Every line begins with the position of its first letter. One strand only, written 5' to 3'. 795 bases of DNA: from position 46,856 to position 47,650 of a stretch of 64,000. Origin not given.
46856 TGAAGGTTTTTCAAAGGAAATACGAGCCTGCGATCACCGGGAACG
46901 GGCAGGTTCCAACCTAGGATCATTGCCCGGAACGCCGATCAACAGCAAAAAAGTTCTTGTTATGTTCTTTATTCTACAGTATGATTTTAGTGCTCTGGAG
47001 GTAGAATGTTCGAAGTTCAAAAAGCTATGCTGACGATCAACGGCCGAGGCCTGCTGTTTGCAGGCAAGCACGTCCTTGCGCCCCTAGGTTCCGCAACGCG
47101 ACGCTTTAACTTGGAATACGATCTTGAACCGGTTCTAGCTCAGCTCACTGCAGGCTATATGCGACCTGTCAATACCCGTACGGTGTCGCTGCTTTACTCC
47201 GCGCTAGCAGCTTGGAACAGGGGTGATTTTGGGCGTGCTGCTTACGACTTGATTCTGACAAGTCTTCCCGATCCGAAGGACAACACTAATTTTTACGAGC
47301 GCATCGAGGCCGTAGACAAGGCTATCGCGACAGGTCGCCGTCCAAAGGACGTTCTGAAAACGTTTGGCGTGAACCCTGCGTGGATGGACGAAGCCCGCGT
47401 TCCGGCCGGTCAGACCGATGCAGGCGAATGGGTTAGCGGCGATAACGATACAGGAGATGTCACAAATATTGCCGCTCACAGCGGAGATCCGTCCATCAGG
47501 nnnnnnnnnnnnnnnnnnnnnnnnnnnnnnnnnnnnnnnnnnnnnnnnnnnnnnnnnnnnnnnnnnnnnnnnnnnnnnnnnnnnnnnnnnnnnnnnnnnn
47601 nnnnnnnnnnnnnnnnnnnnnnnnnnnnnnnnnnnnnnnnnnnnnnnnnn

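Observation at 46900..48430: Low-GC (~47%) effector/immunity-like gene pair inserted into the conserved recF-gyrB interval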

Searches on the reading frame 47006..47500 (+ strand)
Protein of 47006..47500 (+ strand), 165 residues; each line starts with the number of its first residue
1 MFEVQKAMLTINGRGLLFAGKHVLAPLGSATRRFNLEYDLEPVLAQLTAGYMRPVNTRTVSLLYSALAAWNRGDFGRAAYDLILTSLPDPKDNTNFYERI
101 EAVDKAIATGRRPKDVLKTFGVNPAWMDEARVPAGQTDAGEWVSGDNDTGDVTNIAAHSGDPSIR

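Call 111: find_related_loci(query=window:47006-47500:+, collection=viral_contigs, flank=5000)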
Query window:47006-47500:+ (165 aa) in viral_contigs; peptide patterns used: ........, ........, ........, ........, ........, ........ (x = any residue, [..] = any of these).
5 stretches matched a pattern, but none encodes a relative of the query by tblastn (E <= 1e-3).
